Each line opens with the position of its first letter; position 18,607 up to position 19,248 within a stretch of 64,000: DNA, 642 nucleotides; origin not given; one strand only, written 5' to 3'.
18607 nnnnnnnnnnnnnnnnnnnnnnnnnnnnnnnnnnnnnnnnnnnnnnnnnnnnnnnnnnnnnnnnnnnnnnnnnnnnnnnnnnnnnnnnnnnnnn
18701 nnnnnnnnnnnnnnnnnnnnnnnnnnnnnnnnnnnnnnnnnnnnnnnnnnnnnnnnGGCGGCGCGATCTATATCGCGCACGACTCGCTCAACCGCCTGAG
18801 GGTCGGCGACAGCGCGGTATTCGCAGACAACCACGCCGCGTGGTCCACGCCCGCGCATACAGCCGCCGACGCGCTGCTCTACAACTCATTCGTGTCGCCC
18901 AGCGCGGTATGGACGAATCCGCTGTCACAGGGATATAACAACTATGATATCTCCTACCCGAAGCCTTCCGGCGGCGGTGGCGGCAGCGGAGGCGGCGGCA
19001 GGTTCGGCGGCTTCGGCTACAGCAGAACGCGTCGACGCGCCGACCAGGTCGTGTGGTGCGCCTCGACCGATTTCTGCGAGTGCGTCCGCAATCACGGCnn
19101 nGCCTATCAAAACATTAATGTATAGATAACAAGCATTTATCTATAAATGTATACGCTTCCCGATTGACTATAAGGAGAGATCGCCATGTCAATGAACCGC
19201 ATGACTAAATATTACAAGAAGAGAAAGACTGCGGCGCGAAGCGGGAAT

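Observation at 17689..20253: Tandem paralogs: adhesin-type beta-helix proteins with no signal peptide, basic N-termini and Cys-rich tails, next to spoIVA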

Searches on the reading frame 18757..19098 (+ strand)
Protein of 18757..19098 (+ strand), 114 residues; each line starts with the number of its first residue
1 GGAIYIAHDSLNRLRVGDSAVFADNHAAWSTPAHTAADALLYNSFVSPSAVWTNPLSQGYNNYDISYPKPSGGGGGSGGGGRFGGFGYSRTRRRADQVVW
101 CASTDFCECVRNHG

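Call 43: find_related_loci(query=A5, collection=genome_contigs, flank=6000)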
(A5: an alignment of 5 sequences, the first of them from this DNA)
Query A5 (114 aa) in genome_contigs; peptide patterns used: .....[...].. (x = any residue, [..] = any of these).
178 stretches matched a pattern; 153 encode a relative of the query (tblastn E <= 1e-3); the best 80 are kept; 80 distinct loci.
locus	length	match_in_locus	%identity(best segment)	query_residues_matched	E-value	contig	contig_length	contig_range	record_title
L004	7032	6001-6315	63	1-109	1e-37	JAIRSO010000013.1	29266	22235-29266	MAG: Oscillospiraceae bacterium isolate Ct408_bin33 k119_1108127, whole genome shotgun sequence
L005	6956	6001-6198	49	1-67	7e-15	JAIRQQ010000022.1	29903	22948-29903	MAG: Nitrososphaerota archaeon isolate Coa324_bin13 k119_1588106, whole genome shotgun sequence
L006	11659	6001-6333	49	1-110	1e-14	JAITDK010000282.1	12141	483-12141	MAG: Oscillospiraceae bacterium isolate Nm470_bin129 k119_4104160, whole genome shotgun sequence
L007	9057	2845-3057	46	1-70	1e-14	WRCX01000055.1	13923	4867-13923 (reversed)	MAG: Candidatus Bathycorpusculum hydrogenotrophicum isolate Lab288P3_bin169 Ga0123353_10008661, whole genome shotgun seq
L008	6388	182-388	49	1-68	2e-14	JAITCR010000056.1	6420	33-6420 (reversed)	MAG: Nitrososphaerota archaeon isolate Nl494_bin6 k119_85672, whole genome shotgun sequence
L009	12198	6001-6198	46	1-67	4e-14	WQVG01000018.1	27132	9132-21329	MAG: Candidatus Bathycorpusculum acetigenerans isolate Emb289P1_bin127 Ga0123355_10002269, whole genome shotgun sequence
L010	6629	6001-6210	41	1-71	6e-14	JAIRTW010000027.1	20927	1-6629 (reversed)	MAG: Candidatus Bathycorpusculum termitum isolate Cus372_bin2 k119_256290, whole genome shotgun sequence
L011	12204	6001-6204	40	1-69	8e-14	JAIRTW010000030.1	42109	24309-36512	MAG: Candidatus Bathycorpusculum termitum isolate Cus372_bin2 k119_1152735, whole genome shotgun sequence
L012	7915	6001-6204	43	1-69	7e-14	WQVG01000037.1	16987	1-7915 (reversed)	MAG: Candidatus Bathycorpusculum acetigenerans isolate Emb289P1_bin127 Ga0123355_10006825, whole genome shotgun sequence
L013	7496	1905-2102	44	1-67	2e-13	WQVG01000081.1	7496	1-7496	MAG: Candidatus Bathycorpusculum acetigenerans isolate Emb289P1_bin127 Ga0123355_10041454, whole genome shotgun sequence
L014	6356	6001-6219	45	1-70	3e-13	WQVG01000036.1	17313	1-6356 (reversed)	MAG: Candidatus Bathycorpusculum acetigenerans isolate Emb289P1_bin127 Ga0123355_10006520, whole genome shotgun sequence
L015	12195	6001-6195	48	1-67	6e-13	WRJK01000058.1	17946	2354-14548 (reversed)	MAG: Clostridiales bacterium isolate Nt197P3bin80 Ga0082212_10005141, whole genome shotgun sequence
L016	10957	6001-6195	46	1-67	3e-13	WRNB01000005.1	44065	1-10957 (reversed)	MAG: Candidatus Bathycorpusculum grumuli isolate Th196P4_bin19 JGI24702J35022_10000072, whole genome shotgun sequence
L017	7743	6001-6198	44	1-67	4e-13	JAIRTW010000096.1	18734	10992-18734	MAG: Candidatus Bathycorpusculum termitum isolate Cus372_bin2 k119_1379652, whole genome shotgun sequence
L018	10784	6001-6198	46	1-69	5e-13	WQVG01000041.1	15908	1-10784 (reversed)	MAG: Candidatus Bathycorpusculum acetigenerans isolate Emb289P1_bin127 Ga0123355_10008036, whole genome shotgun sequence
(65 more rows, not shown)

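Call 48: search_protein_representatives(alignment_id=A3)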
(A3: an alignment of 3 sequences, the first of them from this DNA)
Query: 3 sequences, 114 profile positions. Proteins with E-value up to 0.001 (for the whole library): 471; up to 1e-10: 65; up to 1e-30: 4. The best 150 are listed.
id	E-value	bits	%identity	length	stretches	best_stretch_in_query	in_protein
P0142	3.2e-60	217.5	-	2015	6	1-70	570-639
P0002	2.3e-54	198.6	-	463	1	1-113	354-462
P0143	1.2e-36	141.6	-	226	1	1-113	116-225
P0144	1.7e-32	128.2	-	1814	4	1-67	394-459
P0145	3.4e-28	114.3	-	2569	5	1-70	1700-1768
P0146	2.4e-23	98.7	-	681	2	1-81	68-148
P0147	2.8e-23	98.5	-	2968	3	1-68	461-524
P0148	1.1e-21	93.4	-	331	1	1-112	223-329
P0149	9.8e-21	90.3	-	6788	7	1-69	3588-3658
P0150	1.7e-17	79.8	-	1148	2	1-70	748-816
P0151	2.8e-17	79.2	-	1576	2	1-68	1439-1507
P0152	3.0e-16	75.8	-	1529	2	12-71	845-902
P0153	4.5e-16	75.3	-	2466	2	1-71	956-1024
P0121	1.0e-15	74.1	-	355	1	1-81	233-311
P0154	1.9e-15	73.2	-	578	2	1-71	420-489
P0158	8.0e-14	68.0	-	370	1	1-71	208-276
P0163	6.6e-13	65.1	-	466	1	1-81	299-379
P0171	4.6e-12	62.4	-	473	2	1-79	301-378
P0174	8.7e-12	61.5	-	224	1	1-73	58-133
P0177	1.5e-11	60.7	-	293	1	1-77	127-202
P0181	2.6e-11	59.9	-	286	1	1-81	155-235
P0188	5.1e-11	59.0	-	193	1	1-73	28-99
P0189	5.2e-11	59.0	-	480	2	1-76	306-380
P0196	8.0e-11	58.3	-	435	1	1-82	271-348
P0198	8.7e-11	58.2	-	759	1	1-72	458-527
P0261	2.6e-09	53.5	-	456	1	1-69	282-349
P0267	3.4e-09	53.1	-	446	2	1-70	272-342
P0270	3.7e-09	53.0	-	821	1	1-70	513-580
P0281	6.7e-09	52.2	-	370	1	1-75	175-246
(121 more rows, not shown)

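Call 50: search_protein_families(library=pfam, proteins=[P0163, P0158, P0181, P0148], max_evalue=1)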
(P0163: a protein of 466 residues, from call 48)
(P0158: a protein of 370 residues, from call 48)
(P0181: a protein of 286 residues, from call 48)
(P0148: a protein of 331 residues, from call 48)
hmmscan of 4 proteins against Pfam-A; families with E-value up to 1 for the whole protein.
P0163 (466 aa): 2 families
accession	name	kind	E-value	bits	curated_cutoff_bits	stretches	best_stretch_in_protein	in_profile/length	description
PF02415.23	Chlam_PMP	-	2.9e-09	36.6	20.6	1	144-158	3-17/19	Chlamydia polymorphic membrane protein (Chlamydia_PMP) repeat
PF05382.19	Amidase_5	-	0.87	10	21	1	92-146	77-130/142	Bacteriophage peptidoglycan hydrolase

P0158 (370 aa): 1 family
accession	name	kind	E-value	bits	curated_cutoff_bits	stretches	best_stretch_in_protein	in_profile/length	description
PF02415.23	Chlam_PMP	-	0.11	13.3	20.6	1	197-213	3-18/19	Chlamydia polymorphic membrane protein (Chlamydia_PMP) repeat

P0181 (286 aa): 3 families
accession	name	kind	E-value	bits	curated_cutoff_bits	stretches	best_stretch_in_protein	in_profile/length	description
PF10162.14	G8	-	0.0088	16.4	22.9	1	42-100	11-69/124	G8 domain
PF02415.23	Chlam_PMP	-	0.016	15.8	20.6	1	146-160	4-18/19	Chlamydia polymorphic membrane protein (Chlamydia_PMP) repeat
PF11849.14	DUF3369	-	0.18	12.5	27.2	1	99-183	74-156/168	Domain of unknown function (DUF3369)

P0148 (331 aa): 1 family
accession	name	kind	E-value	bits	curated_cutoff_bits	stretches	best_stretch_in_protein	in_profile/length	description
PF02415.23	Chlam_PMP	-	0.018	15.7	20.6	2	215-228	5-18/19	Chlamydia polymorphic membrane protein (Chlamydia_PMP) repeat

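Call 51: search_protein_families(library=ncbifam, proteins=[P0163, P0158, P0181, P0148], max_evalue=1)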
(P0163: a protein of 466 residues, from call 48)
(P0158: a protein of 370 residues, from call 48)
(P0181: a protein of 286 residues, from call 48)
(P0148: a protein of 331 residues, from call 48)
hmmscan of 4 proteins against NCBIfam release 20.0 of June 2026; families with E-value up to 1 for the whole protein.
P0163 (466 aa): 2 families
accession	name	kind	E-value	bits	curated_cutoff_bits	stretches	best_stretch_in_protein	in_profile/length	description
TIGR01376.1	POMP_repeat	repeat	2.5e-05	23.9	15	1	206-222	7-24/28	polymorphic outer membrane protein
TIGR03804.1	para_beta_helix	repeat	0.22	11.2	19.45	0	142-162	9-29/44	parallel beta-helix repeat protein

P0158 (370 aa): 1 family
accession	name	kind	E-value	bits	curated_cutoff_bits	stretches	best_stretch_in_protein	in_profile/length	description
TIGR01376.1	POMP_repeat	repeat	0.00018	21.2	15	1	152-166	14-28/28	polymorphic outer membrane protein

P0181 (286 aa): 1 family
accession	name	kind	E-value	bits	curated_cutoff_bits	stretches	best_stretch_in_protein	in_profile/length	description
TIGR01376.1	POMP_repeat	repeat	0.021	14.6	15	1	147-160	8-21/28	polymorphic outer membrane protein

P0148 (331 aa): 1 family
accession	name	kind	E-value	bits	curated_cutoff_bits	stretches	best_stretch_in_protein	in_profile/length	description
TIGR01376.1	POMP_repeat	repeat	0.057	13.3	15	2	216-228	9-21/28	polymorphic outer membrane protein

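Call 52: list_cluster_members(proteins=[P0148, P0158, P0163, P0174, P0181, P0002, P0143])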
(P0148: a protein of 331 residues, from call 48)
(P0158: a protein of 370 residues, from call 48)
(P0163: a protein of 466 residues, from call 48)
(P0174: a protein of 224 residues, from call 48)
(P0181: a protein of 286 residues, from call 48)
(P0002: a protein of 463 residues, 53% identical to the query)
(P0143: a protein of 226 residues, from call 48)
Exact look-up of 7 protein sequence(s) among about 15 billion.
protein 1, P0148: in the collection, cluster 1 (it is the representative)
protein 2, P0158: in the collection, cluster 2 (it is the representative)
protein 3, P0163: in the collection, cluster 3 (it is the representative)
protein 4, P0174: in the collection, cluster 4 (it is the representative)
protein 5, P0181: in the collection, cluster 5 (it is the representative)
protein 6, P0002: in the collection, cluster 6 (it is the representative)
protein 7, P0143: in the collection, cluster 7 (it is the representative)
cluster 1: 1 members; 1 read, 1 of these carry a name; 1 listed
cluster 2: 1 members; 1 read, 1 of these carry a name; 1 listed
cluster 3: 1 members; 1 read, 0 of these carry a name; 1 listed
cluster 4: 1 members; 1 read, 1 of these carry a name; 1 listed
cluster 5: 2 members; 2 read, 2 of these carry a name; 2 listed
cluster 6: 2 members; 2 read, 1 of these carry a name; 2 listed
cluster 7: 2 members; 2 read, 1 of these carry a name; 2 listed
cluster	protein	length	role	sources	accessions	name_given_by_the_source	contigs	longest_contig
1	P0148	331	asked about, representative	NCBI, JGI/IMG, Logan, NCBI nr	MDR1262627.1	MAG: hypothetical protein LBK46_03935 [Oscillospiraceae bacterium] | hypothetical protein | hypothetical protein [Oscillospiraceae bacterium]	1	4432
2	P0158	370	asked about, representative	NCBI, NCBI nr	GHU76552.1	hypothetical protein AGMMS49992_22440 [Clostridia bacterium]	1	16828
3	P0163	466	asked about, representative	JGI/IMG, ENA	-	-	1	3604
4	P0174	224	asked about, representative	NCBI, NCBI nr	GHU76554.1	hypothetical protein AGMMS49992_22450 [Clostridia bacterium]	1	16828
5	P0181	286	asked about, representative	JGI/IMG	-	predicted outer membrane repeat protein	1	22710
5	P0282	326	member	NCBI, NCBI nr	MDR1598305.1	MAG: hypothetical protein LBS11_00225 [Oscillospiraceae bacterium] | hypothetical protein [Oscillospiraceae bacterium]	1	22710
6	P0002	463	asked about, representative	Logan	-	-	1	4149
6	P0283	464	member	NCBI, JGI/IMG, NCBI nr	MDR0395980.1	MAG: hypothetical protein LBH66_01595 [Oscillospiraceae bacterium] | hypothetical protein | hypothetical protein [Oscillospiraceae bacterium]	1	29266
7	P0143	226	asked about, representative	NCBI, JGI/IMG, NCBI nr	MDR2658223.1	MAG: hypothetical protein LBB86_10400 [Oscillospiraceae bacterium] | hypothetical protein | hypothetical protein [Oscillospiraceae bacterium]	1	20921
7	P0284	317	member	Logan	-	-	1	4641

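Call 57: list_cluster_members(proteins=[P0171, P0177, P0188, P0189, P0196, P0261, P0267, P0198, P0270, P0281])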
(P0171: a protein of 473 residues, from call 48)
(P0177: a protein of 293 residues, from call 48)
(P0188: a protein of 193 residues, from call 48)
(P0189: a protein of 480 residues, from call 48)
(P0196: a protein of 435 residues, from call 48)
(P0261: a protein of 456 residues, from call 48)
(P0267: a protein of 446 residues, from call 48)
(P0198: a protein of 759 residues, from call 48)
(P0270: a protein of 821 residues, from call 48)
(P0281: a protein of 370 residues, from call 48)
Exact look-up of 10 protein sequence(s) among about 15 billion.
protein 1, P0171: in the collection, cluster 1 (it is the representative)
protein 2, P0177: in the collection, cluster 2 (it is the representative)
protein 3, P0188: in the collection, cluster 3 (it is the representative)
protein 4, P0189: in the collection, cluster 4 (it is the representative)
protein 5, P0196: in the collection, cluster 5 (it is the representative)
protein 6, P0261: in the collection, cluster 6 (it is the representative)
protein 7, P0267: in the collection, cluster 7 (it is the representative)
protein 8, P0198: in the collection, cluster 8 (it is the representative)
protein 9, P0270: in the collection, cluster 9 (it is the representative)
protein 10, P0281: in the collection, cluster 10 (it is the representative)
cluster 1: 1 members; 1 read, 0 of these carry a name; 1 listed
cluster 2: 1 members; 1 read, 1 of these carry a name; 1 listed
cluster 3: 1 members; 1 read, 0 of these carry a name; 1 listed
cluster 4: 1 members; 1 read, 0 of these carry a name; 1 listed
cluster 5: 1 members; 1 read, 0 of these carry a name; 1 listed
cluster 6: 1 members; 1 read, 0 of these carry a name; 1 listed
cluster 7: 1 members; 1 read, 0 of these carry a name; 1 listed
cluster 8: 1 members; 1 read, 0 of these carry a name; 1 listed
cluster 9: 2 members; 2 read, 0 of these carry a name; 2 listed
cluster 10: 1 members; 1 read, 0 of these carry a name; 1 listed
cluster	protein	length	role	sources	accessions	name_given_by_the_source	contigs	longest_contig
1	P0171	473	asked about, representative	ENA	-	-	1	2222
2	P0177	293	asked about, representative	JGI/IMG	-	predicted outer membrane repeat protein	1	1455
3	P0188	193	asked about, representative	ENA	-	-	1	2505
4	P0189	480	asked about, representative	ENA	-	-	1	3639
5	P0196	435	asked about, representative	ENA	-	-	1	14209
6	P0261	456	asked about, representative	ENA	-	-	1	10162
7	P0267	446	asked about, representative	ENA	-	-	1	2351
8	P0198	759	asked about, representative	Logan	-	-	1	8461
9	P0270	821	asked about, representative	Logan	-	-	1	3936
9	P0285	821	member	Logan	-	-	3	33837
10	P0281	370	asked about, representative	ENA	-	-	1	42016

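Call 58: find_encoding_contigs(protein=P0196, flank=8000)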
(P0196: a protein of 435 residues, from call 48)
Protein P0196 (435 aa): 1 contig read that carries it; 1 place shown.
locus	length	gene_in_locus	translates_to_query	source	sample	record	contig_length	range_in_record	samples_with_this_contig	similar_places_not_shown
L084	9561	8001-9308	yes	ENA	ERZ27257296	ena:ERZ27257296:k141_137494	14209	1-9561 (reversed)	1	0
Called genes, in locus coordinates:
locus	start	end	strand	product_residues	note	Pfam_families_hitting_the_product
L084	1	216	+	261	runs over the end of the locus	PF00149:Metallophos, PF12850:Metallophos_2 (weak)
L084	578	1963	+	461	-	PF11638:DnaA_N, PF00308:Bac_DnaA, PF08299:Bac_DnaA_C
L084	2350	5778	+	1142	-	-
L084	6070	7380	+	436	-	PF02415:Chlam_PMP (faint)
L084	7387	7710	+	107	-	-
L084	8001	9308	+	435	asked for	-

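Call 59: find_encoding_contigs(protein=P0282, flank=8000)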
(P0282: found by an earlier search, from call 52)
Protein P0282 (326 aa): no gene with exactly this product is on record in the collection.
